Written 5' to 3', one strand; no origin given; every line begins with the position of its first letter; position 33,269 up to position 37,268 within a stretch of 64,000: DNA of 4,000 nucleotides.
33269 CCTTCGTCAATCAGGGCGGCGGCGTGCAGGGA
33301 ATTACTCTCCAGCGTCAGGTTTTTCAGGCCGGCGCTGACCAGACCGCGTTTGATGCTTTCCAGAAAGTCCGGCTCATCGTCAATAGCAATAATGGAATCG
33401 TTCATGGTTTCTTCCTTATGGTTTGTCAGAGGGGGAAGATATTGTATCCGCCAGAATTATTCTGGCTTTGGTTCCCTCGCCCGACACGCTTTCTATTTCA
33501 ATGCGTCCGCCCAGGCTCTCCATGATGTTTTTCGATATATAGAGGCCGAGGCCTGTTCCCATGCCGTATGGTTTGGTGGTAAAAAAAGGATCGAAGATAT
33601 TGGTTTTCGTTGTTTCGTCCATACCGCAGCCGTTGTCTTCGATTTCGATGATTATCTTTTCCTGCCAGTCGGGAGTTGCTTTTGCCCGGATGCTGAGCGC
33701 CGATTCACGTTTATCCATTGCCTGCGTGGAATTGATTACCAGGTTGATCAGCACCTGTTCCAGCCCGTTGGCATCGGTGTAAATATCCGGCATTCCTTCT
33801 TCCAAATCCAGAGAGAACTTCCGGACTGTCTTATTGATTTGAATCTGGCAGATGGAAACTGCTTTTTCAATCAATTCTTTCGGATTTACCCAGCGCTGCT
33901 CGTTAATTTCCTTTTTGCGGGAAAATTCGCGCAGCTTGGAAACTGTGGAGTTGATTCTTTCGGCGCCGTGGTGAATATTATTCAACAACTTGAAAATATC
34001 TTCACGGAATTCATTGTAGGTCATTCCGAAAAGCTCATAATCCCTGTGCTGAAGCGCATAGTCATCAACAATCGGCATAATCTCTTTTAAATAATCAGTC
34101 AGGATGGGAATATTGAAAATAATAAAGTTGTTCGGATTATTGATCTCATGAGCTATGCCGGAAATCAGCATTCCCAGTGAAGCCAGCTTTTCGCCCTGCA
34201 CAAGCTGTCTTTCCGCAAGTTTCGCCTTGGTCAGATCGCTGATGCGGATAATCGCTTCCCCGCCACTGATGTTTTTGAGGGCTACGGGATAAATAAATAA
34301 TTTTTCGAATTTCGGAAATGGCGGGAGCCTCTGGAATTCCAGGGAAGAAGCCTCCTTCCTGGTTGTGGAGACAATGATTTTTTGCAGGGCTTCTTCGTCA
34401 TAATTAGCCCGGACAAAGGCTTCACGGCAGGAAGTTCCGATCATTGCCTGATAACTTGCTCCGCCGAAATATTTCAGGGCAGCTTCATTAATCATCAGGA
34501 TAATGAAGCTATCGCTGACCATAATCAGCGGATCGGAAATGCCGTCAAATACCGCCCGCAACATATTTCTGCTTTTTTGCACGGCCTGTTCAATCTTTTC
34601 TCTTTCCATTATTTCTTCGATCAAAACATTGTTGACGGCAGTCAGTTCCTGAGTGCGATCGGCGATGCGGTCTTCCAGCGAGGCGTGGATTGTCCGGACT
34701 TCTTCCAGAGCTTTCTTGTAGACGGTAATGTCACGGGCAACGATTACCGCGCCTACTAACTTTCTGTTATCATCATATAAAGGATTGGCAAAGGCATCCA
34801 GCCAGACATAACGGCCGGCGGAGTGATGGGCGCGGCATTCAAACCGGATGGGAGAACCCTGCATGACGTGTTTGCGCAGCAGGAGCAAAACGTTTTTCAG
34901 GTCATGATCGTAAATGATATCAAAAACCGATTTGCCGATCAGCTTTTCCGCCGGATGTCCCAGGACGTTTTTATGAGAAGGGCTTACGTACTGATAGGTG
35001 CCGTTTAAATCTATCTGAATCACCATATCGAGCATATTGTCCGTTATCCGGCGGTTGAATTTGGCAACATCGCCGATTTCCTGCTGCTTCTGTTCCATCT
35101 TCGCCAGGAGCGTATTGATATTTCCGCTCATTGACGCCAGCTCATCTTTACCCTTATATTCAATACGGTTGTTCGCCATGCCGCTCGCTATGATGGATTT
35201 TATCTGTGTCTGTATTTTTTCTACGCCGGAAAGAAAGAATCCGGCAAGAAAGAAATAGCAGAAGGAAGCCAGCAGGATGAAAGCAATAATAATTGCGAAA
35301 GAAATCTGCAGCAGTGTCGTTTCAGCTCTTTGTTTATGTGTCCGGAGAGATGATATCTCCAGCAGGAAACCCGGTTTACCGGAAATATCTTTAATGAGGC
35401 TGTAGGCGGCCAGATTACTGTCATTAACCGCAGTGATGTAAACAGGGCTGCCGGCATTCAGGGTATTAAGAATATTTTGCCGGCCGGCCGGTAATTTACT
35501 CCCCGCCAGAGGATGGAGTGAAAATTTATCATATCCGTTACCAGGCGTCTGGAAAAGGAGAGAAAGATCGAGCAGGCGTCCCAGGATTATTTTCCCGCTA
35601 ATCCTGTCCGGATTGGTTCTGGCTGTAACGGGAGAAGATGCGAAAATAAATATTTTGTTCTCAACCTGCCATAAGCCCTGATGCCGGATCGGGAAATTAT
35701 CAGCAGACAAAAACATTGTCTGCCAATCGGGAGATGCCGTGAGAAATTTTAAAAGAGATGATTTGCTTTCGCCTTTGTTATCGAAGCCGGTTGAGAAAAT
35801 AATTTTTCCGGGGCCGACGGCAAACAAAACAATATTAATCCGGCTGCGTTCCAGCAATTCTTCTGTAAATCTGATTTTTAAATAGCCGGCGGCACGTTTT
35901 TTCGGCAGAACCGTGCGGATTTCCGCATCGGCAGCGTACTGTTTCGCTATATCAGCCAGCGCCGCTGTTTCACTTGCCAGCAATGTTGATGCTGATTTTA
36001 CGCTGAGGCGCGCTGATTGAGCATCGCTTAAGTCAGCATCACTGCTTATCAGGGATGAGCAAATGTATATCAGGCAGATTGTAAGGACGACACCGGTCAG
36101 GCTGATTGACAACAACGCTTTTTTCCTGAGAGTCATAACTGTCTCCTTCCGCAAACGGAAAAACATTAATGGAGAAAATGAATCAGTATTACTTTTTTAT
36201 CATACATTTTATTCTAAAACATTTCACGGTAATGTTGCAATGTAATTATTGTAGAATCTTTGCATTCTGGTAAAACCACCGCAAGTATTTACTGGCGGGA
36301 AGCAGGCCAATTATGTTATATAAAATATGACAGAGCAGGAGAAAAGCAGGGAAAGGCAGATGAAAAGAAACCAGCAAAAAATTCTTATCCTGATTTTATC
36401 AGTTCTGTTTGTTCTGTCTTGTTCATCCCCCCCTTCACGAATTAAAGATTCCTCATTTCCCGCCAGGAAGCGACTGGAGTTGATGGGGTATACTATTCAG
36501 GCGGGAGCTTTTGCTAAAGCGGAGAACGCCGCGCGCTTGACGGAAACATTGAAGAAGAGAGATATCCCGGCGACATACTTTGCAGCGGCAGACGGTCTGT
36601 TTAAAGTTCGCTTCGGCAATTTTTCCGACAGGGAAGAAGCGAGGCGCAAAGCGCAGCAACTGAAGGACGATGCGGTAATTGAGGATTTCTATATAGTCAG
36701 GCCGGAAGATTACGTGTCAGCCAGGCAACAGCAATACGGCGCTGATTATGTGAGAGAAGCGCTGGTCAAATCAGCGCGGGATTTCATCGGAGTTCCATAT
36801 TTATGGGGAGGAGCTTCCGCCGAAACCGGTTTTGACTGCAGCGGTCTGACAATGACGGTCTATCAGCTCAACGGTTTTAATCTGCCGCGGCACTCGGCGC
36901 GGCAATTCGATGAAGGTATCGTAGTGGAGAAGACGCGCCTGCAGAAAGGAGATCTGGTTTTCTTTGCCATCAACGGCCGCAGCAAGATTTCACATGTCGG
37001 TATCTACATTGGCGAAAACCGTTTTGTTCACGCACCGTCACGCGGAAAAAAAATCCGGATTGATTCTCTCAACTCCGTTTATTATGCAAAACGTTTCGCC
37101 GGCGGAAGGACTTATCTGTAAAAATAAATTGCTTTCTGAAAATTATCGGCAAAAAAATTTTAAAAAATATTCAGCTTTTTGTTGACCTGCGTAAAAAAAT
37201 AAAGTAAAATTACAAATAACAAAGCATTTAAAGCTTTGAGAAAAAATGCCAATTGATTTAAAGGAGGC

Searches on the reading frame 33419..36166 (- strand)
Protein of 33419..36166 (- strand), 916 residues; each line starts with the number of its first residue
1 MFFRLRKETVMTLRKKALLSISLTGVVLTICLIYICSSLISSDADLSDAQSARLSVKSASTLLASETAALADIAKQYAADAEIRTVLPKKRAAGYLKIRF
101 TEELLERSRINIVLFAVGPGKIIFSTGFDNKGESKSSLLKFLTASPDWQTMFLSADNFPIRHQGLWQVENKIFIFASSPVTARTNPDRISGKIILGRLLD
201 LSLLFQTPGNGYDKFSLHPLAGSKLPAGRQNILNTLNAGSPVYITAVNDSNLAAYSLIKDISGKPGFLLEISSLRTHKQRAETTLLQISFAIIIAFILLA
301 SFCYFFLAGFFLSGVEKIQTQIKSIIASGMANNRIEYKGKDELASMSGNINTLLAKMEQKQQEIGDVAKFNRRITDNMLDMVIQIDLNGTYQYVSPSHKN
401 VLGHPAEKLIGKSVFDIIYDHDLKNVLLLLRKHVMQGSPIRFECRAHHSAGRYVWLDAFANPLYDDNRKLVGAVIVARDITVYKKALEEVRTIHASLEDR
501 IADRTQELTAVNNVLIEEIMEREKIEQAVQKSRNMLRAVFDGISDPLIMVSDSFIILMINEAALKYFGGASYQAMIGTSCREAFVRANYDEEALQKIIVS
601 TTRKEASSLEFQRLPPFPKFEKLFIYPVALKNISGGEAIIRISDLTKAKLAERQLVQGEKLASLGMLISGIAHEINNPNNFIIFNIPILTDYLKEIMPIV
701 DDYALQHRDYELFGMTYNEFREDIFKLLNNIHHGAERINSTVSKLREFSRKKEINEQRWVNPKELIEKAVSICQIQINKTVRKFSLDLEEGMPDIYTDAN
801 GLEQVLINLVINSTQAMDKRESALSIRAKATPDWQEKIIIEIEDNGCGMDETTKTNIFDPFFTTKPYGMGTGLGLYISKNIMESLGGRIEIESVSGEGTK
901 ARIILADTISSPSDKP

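Call 39: search_protein_families(library=pfam, proteins=[window:33419-36166:-], max_evalue=0.00001)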
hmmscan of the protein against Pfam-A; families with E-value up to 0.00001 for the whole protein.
window:33419-36166:- (916 aa): 7 families
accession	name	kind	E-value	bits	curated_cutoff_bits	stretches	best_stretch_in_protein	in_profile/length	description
PF02518.31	HATPase_c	-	7.2e-22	78.4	26.4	1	798-905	2-107/111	Histidine kinase-, DNA gyrase B-, and HSP90-like ATPase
PF13426.13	PAS_9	-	1e-16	61.5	27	1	381-481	3-102/103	PAS domain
PF08448.16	PAS_4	-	3.1e-16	60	23.1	1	376-481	2-106/110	PAS fold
PF00989.32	PAS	-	4.6e-15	56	22.6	1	371-480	3-113/113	PAS fold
PF08447.18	PAS_3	-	1.3e-12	48.2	25.6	1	393-474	3-86/89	PAS fold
PF13188.13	PAS_8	-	1.7e-09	37.6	21.8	0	534-591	1-54/65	PAS domain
PF05228.19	CHASE4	-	1.3e-08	35.5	26.2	1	63-203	2-125/140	CHASE4 domain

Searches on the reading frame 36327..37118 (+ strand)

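Call 19: search_protein_families(library=pfam, proteins=[window:36327-37118:+], max_evalue=0.00001)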
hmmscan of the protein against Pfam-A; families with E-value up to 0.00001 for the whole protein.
window:36327-37118:+ (264 aa): 2 families
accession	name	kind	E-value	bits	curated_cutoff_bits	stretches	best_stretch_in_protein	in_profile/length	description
PF00877.26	NLPC_P60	-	1.4e-29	102.6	23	1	155-260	1-103/105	NlpC/P60 family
PF05036.18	SPOR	-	2.6e-15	57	21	1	54-119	4-71/76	SPOR domain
